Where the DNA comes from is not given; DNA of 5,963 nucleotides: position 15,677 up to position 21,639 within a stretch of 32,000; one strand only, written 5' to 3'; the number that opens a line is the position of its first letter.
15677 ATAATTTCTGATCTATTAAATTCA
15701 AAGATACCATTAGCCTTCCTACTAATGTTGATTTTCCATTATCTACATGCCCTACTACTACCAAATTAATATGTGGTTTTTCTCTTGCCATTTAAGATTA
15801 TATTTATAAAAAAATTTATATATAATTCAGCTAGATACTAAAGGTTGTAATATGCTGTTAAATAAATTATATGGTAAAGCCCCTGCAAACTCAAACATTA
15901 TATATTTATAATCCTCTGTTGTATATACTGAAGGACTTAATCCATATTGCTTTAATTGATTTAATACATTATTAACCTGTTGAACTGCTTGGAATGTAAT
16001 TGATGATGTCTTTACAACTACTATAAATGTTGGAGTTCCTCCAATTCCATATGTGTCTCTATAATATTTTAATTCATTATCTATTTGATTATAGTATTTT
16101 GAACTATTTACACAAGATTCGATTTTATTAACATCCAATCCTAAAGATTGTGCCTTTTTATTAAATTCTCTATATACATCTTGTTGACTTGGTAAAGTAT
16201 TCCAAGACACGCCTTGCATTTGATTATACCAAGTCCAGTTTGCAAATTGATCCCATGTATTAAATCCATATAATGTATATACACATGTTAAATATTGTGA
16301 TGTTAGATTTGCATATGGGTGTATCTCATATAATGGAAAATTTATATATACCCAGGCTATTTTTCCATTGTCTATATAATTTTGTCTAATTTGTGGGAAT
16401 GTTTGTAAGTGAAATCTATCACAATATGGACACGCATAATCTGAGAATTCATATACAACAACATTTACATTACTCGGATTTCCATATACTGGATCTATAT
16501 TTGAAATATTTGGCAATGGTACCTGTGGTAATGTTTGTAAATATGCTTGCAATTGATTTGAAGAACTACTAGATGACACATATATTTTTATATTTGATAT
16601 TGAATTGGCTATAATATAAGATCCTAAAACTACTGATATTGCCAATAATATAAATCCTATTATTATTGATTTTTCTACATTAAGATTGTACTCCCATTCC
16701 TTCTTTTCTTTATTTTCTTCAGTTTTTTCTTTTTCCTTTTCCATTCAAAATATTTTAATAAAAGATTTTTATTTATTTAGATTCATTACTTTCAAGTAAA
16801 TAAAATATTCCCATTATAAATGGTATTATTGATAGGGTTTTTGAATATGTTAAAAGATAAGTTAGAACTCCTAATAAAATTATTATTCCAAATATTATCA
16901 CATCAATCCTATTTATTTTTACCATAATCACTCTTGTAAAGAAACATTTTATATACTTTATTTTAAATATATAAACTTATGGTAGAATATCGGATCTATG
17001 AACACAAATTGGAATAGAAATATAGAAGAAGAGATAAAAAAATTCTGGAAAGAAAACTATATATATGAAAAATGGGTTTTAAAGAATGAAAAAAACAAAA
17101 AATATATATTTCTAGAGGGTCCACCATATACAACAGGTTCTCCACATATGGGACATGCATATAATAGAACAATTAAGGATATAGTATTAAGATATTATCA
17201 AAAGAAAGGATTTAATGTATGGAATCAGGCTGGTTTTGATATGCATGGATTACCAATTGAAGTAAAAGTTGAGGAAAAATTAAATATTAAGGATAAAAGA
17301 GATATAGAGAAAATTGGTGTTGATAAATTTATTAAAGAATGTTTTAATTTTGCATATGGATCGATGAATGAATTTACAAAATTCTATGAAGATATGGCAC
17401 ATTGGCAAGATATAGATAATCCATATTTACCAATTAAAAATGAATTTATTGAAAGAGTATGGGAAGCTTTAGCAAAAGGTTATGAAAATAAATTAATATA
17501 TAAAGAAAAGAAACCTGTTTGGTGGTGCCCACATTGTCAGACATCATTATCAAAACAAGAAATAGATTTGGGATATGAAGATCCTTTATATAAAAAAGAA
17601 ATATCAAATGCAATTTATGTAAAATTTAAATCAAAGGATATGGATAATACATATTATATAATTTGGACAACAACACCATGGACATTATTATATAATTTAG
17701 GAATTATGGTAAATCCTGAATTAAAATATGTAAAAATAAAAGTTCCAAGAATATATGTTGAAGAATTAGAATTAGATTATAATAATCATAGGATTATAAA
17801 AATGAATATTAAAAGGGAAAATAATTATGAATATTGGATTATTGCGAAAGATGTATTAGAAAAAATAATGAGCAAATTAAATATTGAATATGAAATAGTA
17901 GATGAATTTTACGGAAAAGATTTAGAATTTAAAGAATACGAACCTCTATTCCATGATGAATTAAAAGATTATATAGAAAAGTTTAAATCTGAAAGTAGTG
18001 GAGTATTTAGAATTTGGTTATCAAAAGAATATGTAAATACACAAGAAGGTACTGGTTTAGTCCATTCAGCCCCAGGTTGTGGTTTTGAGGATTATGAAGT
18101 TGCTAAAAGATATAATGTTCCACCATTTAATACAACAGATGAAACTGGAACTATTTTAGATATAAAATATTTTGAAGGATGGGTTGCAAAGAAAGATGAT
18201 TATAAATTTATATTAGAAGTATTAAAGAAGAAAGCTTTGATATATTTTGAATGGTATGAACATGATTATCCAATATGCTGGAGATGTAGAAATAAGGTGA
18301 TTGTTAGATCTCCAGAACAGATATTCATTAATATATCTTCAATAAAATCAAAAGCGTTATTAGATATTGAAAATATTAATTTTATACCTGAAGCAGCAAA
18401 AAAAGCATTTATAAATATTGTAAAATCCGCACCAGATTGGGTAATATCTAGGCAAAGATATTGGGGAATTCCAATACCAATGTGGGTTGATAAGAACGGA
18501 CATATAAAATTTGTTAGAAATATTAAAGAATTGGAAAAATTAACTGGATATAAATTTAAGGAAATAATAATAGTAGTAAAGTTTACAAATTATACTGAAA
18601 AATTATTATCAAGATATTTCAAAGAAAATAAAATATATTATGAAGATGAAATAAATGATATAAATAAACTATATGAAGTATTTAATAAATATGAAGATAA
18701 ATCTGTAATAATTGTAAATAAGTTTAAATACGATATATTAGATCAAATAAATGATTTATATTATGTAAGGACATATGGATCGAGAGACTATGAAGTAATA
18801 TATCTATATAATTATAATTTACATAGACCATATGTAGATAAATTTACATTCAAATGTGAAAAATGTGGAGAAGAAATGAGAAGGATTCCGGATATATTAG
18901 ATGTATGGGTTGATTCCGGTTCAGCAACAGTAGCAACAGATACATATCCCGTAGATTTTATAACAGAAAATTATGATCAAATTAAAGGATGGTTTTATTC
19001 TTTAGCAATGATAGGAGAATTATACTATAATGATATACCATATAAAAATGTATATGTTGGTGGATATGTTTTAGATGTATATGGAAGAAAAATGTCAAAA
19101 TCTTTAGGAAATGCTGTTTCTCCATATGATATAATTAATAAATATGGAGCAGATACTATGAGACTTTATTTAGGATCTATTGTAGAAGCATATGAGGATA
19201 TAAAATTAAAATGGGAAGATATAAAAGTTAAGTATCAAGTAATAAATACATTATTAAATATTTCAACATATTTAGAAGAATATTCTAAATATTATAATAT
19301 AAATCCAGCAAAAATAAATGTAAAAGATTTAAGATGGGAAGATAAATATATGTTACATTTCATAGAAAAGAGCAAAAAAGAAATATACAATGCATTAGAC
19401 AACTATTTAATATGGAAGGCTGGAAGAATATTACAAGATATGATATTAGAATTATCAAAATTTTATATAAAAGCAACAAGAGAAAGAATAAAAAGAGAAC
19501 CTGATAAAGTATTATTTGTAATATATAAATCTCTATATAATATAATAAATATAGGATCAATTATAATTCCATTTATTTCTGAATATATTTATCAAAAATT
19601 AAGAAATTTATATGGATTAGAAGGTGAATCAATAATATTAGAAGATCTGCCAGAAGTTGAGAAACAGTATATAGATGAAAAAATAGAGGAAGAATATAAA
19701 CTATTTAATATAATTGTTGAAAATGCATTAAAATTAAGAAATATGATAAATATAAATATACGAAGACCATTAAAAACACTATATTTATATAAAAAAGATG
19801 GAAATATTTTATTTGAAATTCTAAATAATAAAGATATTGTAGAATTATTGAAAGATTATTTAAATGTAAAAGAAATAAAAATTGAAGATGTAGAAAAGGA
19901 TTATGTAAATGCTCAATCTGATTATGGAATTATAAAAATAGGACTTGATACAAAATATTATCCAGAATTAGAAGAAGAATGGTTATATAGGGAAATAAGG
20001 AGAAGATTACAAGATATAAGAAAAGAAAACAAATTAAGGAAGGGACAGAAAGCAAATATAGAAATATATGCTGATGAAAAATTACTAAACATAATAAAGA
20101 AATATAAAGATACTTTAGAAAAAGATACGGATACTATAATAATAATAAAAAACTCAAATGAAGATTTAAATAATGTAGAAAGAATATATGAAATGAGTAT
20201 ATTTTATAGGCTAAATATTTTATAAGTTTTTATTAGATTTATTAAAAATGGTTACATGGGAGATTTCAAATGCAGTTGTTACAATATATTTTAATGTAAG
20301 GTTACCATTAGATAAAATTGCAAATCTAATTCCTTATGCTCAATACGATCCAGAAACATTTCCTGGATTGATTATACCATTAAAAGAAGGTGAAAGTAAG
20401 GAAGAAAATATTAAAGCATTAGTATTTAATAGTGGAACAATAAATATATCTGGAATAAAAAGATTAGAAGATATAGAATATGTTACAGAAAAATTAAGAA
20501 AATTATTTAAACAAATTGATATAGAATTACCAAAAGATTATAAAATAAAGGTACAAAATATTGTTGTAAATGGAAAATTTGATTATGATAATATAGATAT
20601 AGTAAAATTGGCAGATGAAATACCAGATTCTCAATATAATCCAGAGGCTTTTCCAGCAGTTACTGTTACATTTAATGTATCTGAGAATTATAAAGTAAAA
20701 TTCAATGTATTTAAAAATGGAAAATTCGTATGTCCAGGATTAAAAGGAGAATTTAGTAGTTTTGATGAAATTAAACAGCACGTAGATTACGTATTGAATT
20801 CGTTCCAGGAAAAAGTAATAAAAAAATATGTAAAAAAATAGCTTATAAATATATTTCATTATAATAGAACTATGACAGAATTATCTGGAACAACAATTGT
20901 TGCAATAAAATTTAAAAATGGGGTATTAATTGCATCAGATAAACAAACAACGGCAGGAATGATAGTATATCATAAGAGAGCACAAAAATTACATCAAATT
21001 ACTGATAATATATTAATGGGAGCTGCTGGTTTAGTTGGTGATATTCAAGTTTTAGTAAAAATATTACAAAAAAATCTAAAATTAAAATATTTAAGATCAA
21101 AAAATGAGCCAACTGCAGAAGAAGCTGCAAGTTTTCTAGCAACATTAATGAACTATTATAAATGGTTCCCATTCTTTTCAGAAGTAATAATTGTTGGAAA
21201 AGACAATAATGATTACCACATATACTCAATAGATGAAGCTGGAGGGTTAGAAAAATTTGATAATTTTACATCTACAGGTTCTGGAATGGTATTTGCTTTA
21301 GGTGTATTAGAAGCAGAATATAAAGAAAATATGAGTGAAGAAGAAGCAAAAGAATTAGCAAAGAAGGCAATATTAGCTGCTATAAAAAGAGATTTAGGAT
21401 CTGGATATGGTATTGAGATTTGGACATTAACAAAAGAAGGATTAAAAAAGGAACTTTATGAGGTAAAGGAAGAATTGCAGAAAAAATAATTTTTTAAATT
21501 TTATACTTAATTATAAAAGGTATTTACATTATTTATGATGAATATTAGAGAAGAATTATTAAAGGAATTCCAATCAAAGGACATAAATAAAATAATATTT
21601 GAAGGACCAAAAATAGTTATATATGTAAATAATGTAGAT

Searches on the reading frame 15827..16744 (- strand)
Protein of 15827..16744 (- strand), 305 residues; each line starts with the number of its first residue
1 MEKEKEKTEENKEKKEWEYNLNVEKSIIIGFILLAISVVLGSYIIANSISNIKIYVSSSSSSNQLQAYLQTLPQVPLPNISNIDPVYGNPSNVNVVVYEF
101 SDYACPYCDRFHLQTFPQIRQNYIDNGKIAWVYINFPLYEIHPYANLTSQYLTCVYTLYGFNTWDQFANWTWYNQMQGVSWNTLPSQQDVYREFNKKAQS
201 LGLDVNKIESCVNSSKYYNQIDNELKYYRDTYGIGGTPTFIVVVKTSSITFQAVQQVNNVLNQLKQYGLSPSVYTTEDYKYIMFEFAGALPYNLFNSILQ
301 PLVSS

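Call 6: search_protein_families(library=ncbifam, proteins=[window:15827-16744:-], max_evalue=1)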
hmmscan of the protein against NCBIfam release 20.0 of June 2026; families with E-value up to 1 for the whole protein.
window:15827-16744:- (305 aa): 4 families
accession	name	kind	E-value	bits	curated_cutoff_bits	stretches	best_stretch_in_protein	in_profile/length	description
NF041057.1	Rcas_1661_fam_Se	equivalog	7.2e-14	51.9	190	1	86-243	83-227/247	Rcas_1661 family thioredoxin-like (seleno)lipoprotein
NF008657.0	PRK11657.1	equivalog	0.00019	20.8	124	1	92-119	116-143/251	thiol:disulfide interchange protein DsbG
TIGR02400.1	trehalose_OtsA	equivalog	0.0059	15.4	564.85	1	107-223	131-251/456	alpha,alpha-trehalose-phosphate synthase (UDP-forming)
NF008129.0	PRK10877.1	equivalog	0.015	14.6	215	1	86-142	101-150/237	bifunctional protein-disulfide isomerase/oxidoreductase DsbC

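Call 7: search_protein_families(library=pfam, proteins=[window:15827-16744:-], max_evalue=1)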
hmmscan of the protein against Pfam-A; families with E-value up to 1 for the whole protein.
window:15827-16744:- (305 aa): 4 families
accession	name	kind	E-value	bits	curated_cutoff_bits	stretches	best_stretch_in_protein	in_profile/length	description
PF13462.12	Thioredoxin_4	-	2.2e-19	70.7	23.2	1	84-242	5-145/165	Thioredoxin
PF01323.26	DSBA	-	2.2e-08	34.5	25.6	2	194-243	125-173/191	DSBA-like thioredoxin domain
PF13098.12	Thioredoxin_2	-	3e-05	24.8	27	1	96-244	8-83/104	Thioredoxin-like domain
PF16797.11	Fungal_KA1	-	0.072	13.2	27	0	244-271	19-46/118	Fungal kinase associated-1 domain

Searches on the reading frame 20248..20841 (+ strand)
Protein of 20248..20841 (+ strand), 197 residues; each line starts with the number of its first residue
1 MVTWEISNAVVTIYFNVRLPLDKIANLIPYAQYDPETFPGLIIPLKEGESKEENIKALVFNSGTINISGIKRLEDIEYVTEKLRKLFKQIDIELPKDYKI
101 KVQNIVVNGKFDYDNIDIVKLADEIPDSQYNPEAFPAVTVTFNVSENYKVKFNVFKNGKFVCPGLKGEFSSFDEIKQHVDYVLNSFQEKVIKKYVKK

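Call 26: search_protein_families(library=pfam, proteins=[window:20248-20841:+], max_evalue=0.001)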
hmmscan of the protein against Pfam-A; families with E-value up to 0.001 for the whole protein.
window:20248-20841:+ (197 aa): 1 family
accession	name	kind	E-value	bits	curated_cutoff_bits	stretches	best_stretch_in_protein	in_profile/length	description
PF00352.27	TBP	-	5.6e-30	103.5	22.9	2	5-89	3-84/85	Transcription factor TFIID (or TATA-binding protein, TBP)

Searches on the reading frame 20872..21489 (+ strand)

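Call 26: search_protein_families(library=pfam, proteins=[window:20872-21489:+], max_evalue=0.001)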
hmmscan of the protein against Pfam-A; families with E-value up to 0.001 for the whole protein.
window:20872-21489:+ (205 aa): 1 family
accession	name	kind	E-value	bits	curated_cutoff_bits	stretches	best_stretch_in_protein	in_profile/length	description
PF00227.31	Proteasome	-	2.2e-52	177.9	22.4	1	5-185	3-188/189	Proteasome subunit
